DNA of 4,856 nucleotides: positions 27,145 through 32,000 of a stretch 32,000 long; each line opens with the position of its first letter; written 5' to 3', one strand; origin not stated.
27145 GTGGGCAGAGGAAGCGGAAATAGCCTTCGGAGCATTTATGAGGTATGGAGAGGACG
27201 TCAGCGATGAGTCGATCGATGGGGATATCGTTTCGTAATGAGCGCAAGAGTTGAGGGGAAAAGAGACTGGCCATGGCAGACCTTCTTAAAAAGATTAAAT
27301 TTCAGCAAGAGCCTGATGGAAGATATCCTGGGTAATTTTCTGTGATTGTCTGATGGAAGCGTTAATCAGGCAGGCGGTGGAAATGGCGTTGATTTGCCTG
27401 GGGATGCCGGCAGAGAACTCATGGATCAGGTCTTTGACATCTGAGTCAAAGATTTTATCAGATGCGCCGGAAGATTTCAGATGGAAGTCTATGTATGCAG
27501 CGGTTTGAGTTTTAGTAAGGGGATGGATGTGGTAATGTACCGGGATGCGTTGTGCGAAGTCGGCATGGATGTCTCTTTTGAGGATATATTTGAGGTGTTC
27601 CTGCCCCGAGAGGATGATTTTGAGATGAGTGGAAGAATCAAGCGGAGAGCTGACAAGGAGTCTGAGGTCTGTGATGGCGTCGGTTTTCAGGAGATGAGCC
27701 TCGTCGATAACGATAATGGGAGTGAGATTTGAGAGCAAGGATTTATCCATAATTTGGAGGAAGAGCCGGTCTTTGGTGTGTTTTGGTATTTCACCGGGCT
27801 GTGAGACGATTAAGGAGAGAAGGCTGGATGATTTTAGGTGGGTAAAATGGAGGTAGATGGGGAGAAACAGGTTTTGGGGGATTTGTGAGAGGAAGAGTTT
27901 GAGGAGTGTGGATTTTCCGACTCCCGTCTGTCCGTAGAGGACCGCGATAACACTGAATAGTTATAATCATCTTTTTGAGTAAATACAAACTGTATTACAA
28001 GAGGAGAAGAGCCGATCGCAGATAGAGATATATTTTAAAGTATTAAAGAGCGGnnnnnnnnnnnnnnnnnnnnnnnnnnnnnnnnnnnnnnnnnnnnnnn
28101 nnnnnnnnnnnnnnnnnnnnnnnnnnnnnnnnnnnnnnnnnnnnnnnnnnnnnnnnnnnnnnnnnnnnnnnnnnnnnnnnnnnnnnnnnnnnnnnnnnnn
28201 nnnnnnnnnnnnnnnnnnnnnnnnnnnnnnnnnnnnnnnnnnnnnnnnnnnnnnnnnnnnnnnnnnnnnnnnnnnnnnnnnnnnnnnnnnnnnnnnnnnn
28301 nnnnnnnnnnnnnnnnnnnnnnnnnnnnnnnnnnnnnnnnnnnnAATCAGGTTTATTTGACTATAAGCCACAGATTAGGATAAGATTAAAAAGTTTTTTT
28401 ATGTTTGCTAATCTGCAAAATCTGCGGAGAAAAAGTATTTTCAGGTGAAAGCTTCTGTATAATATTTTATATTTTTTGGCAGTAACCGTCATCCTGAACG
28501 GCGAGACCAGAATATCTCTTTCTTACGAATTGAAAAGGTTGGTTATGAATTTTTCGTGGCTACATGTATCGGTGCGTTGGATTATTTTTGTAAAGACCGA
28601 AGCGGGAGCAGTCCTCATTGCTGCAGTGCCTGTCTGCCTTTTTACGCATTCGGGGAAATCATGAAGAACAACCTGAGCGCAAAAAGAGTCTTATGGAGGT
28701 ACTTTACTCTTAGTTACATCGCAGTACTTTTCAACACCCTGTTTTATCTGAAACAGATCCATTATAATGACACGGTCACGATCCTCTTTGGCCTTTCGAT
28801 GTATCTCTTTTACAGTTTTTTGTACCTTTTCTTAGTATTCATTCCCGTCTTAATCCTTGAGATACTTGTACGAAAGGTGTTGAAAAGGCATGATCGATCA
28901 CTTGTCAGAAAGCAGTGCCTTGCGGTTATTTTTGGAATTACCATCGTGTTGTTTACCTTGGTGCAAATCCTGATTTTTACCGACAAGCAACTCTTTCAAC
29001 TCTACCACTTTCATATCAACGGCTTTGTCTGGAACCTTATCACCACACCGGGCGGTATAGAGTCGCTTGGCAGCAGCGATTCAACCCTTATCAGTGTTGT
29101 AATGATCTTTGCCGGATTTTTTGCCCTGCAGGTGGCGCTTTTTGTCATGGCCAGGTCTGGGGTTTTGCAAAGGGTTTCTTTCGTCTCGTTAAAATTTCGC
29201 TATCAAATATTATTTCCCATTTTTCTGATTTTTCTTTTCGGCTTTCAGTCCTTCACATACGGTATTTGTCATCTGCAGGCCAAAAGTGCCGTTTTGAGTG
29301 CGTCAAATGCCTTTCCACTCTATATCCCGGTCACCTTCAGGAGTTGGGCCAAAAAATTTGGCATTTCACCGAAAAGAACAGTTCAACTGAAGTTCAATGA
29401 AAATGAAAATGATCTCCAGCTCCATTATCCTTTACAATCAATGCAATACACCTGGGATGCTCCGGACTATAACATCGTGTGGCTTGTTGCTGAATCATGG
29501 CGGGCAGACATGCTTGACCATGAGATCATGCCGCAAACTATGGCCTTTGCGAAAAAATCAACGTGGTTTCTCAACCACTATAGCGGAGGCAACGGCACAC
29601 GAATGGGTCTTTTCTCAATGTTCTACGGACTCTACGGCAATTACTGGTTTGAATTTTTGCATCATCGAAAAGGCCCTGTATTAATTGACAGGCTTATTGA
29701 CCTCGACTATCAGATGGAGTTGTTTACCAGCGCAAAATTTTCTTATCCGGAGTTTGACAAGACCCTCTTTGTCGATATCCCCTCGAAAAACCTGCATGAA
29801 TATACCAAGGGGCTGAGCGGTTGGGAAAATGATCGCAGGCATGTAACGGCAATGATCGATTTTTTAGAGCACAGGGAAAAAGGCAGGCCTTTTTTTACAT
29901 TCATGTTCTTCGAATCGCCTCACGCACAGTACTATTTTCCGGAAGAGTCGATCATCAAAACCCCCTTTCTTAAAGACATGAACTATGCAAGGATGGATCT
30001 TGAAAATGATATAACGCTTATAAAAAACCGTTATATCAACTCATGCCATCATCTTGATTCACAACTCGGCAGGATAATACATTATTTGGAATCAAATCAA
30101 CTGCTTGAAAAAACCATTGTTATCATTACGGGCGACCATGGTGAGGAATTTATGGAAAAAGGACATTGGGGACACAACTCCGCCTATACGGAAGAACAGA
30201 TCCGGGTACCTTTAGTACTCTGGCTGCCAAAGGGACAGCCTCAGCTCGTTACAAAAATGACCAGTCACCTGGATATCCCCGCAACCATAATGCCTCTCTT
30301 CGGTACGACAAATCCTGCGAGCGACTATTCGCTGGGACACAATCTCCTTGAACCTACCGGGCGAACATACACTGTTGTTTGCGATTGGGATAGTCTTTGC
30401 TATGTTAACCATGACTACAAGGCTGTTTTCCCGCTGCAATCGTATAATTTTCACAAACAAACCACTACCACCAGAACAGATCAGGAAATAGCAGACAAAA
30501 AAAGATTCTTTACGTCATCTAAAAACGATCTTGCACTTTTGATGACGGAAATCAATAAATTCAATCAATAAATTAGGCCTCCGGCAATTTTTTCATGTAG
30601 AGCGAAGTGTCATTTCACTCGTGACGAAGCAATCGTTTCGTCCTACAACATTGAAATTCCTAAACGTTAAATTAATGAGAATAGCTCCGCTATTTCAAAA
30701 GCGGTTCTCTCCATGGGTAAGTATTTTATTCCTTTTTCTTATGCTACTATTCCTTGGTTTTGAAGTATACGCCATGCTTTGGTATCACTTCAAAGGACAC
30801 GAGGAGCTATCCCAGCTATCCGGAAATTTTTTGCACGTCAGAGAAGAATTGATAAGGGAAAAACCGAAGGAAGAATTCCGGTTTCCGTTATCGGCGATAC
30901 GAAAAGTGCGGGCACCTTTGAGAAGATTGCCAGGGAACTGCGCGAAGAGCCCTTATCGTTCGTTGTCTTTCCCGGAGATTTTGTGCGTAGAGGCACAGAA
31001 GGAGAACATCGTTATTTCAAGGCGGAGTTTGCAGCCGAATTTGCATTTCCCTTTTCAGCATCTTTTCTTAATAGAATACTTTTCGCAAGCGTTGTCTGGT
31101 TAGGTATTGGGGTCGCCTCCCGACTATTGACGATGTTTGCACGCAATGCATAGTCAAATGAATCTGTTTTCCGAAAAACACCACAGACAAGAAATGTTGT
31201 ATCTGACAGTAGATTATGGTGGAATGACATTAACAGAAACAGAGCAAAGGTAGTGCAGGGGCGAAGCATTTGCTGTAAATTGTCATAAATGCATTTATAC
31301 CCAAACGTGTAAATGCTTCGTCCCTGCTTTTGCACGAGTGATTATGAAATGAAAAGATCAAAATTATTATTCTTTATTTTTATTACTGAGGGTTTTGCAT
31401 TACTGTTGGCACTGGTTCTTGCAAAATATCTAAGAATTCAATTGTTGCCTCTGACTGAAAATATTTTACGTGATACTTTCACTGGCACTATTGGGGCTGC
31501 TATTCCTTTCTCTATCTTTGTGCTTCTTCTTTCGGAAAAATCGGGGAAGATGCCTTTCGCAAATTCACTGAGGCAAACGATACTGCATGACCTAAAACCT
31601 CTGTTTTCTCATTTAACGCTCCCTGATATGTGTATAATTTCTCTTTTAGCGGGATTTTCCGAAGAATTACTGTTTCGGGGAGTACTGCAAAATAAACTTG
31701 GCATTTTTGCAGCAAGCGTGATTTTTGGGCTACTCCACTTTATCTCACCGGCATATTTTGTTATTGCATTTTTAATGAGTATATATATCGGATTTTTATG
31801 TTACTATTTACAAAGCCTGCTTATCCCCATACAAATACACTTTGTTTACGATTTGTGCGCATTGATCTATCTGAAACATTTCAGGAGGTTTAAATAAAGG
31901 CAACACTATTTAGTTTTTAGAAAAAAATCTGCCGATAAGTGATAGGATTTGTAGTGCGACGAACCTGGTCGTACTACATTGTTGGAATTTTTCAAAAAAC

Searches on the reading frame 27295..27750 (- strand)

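Call 40: search_protein_families(library=pfam, proteins=[window:27295-27750:-], max_evalue=0.001)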
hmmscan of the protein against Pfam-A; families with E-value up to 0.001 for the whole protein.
window:27295-27750:- (151 aa): 1 family
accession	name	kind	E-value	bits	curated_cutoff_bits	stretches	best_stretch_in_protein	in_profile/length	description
PF13401.12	AAA_22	-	1.8e-07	31.9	27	1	10-56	85-129/130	AAA domain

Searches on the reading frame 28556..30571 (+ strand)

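Call 40: search_protein_families(library=pfam, proteins=[window:28556-30571:+], max_evalue=0.001)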
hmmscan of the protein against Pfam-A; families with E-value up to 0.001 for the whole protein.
window:28556-30571:+ (671 aa): 5 families
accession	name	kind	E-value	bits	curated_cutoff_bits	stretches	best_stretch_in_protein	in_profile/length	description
PF00884.28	Sulfatase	-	2.6e-35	122.6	25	1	306-583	2-300/301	Sulfatase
PF11893.13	DUF3413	-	6.4e-17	62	27.1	1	49-298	18-248/248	Domain of unknown function (DUF3413)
PF01663.27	Phosphodiest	-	4.1e-05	23.8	23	1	403-543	119-234/342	Type I phosphodiesterase / nucleotide pyrophosphatase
PF01676.23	Metalloenzyme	-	0.00016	21.7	24.3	1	491-584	167-250/252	Metalloenzyme superfamily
PF02995.22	DUF229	-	0.00028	20.2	25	1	490-533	303-346/496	Protein of unknown function (DUF229)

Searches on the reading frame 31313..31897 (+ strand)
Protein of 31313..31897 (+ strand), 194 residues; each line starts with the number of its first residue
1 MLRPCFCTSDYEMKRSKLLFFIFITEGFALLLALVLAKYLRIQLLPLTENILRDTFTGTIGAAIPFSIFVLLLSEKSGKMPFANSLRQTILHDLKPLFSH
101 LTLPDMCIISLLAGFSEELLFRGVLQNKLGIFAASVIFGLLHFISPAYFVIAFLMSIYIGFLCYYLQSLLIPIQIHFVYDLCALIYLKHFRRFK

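Call 40: search_protein_families(library=pfam, proteins=[window:31313-31897:+], max_evalue=0.001)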
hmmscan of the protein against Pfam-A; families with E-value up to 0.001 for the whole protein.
window:31313-31897:+ (194 aa): 1 family
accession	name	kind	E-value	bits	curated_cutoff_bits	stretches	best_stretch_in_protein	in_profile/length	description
PF02517.21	Rce1-like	-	6.2e-15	55.7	22.4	1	103-181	5-92/93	Type II CAAX prenyl endopeptidase Rce1-like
